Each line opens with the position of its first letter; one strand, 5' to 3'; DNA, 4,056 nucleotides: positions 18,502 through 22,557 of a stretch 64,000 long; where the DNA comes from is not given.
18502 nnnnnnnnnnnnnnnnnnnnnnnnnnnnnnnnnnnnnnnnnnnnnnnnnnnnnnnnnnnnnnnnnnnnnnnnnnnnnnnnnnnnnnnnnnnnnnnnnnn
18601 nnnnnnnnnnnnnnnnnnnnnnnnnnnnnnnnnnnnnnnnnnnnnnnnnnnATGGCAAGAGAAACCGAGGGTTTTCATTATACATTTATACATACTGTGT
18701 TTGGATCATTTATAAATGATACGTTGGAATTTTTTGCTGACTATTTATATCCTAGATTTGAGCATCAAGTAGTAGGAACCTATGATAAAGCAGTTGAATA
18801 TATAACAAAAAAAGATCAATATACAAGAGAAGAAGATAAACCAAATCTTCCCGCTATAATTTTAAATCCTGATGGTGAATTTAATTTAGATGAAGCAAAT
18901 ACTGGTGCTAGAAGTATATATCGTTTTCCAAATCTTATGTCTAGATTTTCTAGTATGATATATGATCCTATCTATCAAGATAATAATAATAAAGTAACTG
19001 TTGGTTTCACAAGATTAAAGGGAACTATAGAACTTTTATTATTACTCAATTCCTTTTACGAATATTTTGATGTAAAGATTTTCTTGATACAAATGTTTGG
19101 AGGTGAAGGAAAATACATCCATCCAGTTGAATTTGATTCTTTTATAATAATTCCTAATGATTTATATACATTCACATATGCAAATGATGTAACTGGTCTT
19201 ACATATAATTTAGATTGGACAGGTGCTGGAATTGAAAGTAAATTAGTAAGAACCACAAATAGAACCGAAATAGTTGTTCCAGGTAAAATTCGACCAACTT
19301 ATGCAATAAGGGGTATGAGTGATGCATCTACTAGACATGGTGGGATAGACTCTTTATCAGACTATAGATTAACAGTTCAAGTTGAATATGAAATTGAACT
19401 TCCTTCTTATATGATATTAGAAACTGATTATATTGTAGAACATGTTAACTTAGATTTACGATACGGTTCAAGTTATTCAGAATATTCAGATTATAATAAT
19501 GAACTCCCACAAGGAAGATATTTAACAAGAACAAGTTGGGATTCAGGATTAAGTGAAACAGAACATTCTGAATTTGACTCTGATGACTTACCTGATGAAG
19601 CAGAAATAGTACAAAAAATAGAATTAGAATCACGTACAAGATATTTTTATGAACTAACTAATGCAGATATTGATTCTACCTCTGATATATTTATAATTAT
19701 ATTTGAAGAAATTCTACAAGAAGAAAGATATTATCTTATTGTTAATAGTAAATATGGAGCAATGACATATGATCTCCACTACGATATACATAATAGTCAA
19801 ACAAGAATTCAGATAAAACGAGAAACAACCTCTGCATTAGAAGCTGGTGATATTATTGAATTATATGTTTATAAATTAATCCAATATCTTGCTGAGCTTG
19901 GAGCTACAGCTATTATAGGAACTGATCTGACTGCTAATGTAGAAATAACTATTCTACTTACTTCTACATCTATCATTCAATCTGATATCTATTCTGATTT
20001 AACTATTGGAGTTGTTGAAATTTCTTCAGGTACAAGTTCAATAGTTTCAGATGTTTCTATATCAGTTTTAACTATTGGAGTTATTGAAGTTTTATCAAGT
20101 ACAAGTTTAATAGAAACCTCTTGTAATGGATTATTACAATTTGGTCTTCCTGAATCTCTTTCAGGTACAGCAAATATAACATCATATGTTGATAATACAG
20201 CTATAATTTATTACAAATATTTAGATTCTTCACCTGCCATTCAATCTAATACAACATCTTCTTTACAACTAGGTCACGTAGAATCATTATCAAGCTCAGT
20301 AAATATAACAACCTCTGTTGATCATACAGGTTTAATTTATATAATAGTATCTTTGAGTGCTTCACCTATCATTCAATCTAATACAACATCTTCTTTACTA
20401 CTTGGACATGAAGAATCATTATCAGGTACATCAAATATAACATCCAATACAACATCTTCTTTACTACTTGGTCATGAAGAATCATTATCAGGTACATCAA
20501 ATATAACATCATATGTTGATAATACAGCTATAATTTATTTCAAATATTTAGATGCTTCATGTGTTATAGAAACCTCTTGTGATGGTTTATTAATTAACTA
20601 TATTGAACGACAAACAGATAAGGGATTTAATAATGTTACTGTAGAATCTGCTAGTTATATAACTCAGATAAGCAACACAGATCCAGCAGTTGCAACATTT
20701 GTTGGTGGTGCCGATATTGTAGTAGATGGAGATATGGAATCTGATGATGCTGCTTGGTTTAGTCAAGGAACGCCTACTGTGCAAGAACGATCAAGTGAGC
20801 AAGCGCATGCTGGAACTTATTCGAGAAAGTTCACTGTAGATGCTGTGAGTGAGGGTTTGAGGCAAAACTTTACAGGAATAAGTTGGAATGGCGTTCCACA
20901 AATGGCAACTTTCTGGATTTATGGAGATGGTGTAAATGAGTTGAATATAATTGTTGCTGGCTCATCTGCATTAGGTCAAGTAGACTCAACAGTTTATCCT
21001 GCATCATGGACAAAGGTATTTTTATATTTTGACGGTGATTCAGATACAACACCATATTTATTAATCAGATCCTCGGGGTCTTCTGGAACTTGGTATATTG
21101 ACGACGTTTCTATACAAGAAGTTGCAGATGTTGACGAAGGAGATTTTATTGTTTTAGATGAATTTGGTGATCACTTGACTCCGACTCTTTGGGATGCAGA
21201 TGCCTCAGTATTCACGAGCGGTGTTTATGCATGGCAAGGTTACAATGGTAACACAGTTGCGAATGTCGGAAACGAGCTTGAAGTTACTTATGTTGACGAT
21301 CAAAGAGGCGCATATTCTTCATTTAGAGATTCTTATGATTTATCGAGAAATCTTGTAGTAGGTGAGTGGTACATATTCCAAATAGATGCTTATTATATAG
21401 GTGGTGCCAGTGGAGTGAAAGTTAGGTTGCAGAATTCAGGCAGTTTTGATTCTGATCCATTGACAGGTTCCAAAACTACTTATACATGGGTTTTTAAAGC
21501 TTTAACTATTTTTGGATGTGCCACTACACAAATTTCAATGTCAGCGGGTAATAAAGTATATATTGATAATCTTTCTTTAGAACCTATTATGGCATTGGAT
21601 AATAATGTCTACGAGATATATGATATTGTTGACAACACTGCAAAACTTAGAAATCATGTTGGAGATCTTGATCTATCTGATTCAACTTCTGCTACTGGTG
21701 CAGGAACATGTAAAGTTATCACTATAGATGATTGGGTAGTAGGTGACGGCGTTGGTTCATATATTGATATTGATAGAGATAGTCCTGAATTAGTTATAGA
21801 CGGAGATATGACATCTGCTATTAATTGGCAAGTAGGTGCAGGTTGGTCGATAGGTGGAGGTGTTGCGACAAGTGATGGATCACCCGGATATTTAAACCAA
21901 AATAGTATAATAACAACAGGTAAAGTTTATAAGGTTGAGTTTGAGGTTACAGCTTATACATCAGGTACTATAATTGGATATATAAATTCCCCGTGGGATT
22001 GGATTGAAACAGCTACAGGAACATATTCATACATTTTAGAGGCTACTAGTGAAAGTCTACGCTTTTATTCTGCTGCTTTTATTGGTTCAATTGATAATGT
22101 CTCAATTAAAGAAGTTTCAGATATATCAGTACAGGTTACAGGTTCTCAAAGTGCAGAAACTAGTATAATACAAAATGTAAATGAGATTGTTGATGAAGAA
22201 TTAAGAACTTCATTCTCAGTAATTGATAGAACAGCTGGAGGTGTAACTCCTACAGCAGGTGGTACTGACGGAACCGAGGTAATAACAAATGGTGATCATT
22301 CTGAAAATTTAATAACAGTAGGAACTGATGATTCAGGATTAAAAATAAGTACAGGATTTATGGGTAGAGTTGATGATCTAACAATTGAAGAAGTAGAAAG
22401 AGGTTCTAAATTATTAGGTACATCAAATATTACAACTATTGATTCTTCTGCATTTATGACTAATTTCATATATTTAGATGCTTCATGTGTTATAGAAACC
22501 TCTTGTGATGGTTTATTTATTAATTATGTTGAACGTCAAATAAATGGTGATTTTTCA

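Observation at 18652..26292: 2546-aa giant protein built from three copies of a four-part ~650-aa supermodule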

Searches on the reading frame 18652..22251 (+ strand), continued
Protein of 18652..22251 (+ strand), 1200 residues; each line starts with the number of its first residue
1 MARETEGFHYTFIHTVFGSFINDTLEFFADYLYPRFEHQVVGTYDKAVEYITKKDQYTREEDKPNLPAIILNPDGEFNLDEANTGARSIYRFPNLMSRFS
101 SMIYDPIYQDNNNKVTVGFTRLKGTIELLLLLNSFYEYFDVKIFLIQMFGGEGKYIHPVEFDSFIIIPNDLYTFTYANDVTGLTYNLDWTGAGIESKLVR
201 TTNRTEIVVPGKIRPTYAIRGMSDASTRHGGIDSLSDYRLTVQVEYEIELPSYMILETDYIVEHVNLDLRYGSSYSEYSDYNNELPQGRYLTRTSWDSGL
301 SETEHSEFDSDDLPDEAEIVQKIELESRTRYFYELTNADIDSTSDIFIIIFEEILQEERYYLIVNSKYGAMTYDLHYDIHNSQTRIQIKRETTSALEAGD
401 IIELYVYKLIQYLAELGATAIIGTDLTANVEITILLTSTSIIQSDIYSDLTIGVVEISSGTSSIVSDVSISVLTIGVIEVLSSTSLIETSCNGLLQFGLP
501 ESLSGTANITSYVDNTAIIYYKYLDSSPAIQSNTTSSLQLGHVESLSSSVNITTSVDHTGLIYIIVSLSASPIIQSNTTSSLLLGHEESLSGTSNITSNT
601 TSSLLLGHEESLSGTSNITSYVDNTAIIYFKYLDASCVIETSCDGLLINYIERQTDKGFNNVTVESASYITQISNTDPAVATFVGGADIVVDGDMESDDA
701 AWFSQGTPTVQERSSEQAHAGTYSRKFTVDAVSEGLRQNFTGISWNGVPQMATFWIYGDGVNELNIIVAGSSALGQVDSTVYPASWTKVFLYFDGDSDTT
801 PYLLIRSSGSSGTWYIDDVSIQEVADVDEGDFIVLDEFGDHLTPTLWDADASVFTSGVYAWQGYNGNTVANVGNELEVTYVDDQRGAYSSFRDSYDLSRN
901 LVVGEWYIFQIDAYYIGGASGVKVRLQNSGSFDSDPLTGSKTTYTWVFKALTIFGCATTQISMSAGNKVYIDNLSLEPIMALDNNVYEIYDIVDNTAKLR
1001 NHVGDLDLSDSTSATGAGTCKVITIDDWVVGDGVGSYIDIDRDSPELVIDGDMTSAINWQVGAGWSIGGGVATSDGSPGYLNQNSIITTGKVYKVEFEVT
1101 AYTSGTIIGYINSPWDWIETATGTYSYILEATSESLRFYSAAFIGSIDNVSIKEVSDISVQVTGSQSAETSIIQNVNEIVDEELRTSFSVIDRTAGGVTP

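Call 107: find_encoding_contigs(protein=P0008, flank=8000, max_places=2)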
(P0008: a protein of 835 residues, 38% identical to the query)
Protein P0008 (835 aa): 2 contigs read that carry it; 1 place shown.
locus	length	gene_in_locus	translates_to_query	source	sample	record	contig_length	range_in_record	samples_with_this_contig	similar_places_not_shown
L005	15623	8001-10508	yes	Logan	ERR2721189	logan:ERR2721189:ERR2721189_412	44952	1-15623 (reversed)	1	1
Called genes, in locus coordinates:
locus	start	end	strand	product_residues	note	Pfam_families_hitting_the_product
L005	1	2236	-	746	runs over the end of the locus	PF01443:Viral_helicase1 (faint), PF05204:Hom_end (faint), PF14528:LAGLIDADG_3 (faint), PF13245:AAA_19, PF13604:AAA_30, PF13538:UvrD_C_2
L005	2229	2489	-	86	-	-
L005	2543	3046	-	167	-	-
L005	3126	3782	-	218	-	-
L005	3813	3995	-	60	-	-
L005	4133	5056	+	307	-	-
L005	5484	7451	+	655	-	-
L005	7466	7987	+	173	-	-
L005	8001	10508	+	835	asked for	PF05345:He_PIG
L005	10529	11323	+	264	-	PF00293:NUDIX, PF14815:NUDIX_4 (weak)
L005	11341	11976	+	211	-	-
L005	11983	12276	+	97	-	PF05488:PAAR_motif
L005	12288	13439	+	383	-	-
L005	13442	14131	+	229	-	-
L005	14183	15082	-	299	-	-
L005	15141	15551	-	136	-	-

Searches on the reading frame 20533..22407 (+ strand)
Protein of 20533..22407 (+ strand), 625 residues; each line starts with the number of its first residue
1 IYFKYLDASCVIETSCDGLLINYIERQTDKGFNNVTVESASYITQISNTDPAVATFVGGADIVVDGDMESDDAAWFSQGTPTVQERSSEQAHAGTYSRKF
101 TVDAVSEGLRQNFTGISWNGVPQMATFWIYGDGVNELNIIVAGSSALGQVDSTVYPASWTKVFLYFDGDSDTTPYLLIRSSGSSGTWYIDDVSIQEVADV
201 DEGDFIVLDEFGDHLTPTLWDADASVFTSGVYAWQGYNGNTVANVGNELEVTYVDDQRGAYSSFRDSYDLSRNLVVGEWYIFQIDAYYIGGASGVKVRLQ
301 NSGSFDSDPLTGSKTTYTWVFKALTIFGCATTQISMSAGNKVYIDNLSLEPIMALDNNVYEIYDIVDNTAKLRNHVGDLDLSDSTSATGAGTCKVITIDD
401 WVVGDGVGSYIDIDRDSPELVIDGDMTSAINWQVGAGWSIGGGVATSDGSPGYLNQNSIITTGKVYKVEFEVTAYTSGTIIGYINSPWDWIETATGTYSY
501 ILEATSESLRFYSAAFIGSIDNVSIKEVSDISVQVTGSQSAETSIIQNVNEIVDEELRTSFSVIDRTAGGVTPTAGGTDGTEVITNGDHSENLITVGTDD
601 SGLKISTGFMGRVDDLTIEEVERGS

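Call 62: find_homologous_proteins(query=window:20533-22407:+, max_evalue=0.00001)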
Query window:20533-22407:+ (625 aa): 15 proteins with E <= 0.00001 among 8000 candidates.
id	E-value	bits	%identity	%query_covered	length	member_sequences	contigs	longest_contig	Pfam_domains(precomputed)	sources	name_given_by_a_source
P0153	1.0e-28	119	47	22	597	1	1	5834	-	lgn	-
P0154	5.2e-23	100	39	26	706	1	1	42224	-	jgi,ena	-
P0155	3.1e-22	97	43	24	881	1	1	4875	PF13385.14,PF13884.12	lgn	-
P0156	2.1e-21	95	42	24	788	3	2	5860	-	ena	-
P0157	2.8e-21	94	45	22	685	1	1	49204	-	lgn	-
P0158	1.8e-19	88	39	29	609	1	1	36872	-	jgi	jgi:hypothetical protein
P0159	4.3e-17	80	31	29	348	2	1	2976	PF11134.14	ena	-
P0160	1.1e-13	69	42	22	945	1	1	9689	PF13385.14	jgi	-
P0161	1.6e-13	69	36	28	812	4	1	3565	-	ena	-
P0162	1.7e-13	68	38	23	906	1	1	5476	PF16190.12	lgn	-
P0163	2.3e-12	65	35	18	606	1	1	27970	PF07953.21,PF13385.14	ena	-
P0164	1.3e-11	62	35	22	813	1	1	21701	-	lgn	-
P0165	5.5e-10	57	34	27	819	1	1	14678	-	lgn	-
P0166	6.2e-10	57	37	18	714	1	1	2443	PF13385.14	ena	-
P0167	1.4e-8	52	35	18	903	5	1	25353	PF13385.14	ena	-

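Call 77: predict_structure(alignment_id=A5)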
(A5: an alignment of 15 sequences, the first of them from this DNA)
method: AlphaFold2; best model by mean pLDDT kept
length: 625 residues; sequences in the alignment: 15
mean_pLDDT: 62.5   pTM: 0.36
mean pLDDT of the five models: 62.5, 60.9, 59.2, 57.7, 55.6
residues with pLDDT >= 90: 68; 70-90: 204; 50-70: 140; < 50: 213
segments of 3 or more residues with pLDDT < 50: 1-40, 145-148, 209-215, 354-357, 376-381, 383-419, 423-433, 486-488, 530-625
pLDDT, mean of each block of 10 residues (from residue 1): 31 31 26 32 56 67 64 82 82 83 87 71 81 79 55 75 72 76 84 74 58 54 64 86 90 93 85 86 93 90 89 91 87 94 91 57 71 55 43 42 31 43 47 52 52 66 77 63 51 67 73 60 70 34 35 34 34 35 32 38 37 35 28
secondary structure, 60 per line:
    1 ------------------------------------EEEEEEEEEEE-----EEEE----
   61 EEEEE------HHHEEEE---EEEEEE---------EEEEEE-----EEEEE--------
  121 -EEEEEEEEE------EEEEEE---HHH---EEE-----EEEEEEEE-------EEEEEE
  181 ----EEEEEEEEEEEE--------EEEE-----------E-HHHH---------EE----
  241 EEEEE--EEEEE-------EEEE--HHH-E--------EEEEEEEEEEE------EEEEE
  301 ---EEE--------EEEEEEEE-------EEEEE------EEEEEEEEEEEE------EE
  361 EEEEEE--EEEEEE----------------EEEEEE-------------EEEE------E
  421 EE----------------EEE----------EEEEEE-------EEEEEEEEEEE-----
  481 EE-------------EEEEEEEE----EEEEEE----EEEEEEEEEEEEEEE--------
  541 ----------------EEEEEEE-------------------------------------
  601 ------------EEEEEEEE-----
elements in order: E37-47 E53-56 E61-65 E75-78 E82-87 E97-102 E108-112 E122-130 E137-142 E152-154 E160-167 E175-180 E185-196 E205-208 H222-225 E241-245 E248-252 E260-263 E279-289 E296-300 E304-306 E315-322 E330-334 E341-352 E359-366 E369-374 E391-396 E410-413 E420-422 E439-441 E452-457 E465-475 E496-503 E508-513 E518-532 E557-563 E613-620

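Call 96: fold_search(model_id=the predicted structure, library=viral)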
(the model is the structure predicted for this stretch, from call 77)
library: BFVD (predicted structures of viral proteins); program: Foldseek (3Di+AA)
matches with E <= 10: 1884; with E <= 0.001: 430
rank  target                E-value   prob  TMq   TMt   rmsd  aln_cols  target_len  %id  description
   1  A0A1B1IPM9            4.6e-21  1.00  0.29  0.21  15.2       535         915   21  (no name in the UniProt tables at hand)
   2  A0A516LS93            1.0e-17  1.00  0.21  0.11  29.0       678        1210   16  (no name in the UniProt tables at hand)
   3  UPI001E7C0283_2       9.6e-16  1.00  0.17  0.12  34.7       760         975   12  (no name look-up for this kind of identifier)
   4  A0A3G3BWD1            2.4e-15  1.00  0.19  0.11  33.0       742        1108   11  (no name in the UniProt tables at hand)
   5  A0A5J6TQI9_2          2.6e-15  1.00  0.20  0.17  29.7       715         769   11  (no name in the UniProt tables at hand)
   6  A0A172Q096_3          6.5e-15  1.00  0.18  0.08  55.0       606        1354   12  F5/8 type C domain-containing protein [Acinetobacter phage vB_AbaM_ME3]
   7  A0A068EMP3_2          9.1e-15  1.00  0.19  0.11  27.6       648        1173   11  Putative tail protein [Bacillus phage CP-51]
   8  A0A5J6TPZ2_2          1.4e-14  1.00  0.20  0.15  26.7       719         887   14  (no name in the UniProt tables at hand)
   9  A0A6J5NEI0            1.5e-14  1.00  0.18  0.12  23.6       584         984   12  Uncharacterized protein [uncultured Caudovirales phage]
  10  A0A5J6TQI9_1          1.6e-14  1.00  0.17  0.15  26.3       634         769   10  (no name in the UniProt tables at hand)
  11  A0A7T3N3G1            2.4e-14  1.00  0.20  0.13  24.6       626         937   13  Minor tail protein [Arthrobacter phage Wollypog]
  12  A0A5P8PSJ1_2          4.0e-14  1.00  0.20  0.10  66.3       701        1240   11  Tail protein [Acinetobacter phage VB_ApiP_XC38]
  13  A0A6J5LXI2            1.4e-13  1.00  0.19  0.14  24.5       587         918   17  Uncharacterized protein [uncultured Caudovirales phage]
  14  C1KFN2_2              1.4e-13  1.00  0.18  0.11  32.6       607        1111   13  Putative tail fibre protein [Lactobacillus phage Lb338-1]
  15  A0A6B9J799            3.4e-13  1.00  0.20  0.16  32.1       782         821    9  Minor tail protein [Arthrobacter phage DrYang]
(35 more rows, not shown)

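Call 109: search_protein_families(library=pfam, alignment_id=A2, max_evalue=0.05)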
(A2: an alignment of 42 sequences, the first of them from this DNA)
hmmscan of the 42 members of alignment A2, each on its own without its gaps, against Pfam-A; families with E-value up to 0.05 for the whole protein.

A. member 1, seq(625 aa): 0 families

B. families by the number of members that match (of 42 scanned): 10 families
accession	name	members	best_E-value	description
PF02018.23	CBM_4_9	4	9.4e-07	Carbohydrate binding domain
PF10371.14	EKR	1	0.00078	Domain of unknown function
PF21112.3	CsgH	1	0.0035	CsgH protein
PF14099.13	Polysacc_lyase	1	0.006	Polysaccharide lyase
PF16820.11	PKD_3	1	0.022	PKD-like domain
PF16254.10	DUF4910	1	0.022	Domain of unknown function (DUF4910)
PF12019.13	GspH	1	0.027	Type II transport protein GspH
PF21159.3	FlgK_2nd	1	0.027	Flagellar hook-associated protein 1, D3 domain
PF09134.16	Invasin_D3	1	0.029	Invasin, domain 3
PF14190.11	DUF4313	1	0.048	Domain of unknown function (DUF4313)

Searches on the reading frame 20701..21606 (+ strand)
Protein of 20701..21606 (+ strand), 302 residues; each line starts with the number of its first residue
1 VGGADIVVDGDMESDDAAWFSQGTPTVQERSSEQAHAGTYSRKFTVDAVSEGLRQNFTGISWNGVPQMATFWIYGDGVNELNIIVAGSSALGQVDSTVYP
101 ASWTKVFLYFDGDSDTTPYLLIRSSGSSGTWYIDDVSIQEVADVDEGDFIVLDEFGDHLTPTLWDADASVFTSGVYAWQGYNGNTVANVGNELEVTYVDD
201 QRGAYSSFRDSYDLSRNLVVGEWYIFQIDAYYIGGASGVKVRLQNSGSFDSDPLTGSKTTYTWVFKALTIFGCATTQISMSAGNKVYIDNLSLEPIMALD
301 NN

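Call 89: search_dna_similar(query=window:20701-21606:+, collection=phages, mode=protein, max_evalue=0.001, max_rows=15)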
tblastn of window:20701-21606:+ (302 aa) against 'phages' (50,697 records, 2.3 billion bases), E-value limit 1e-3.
No match.
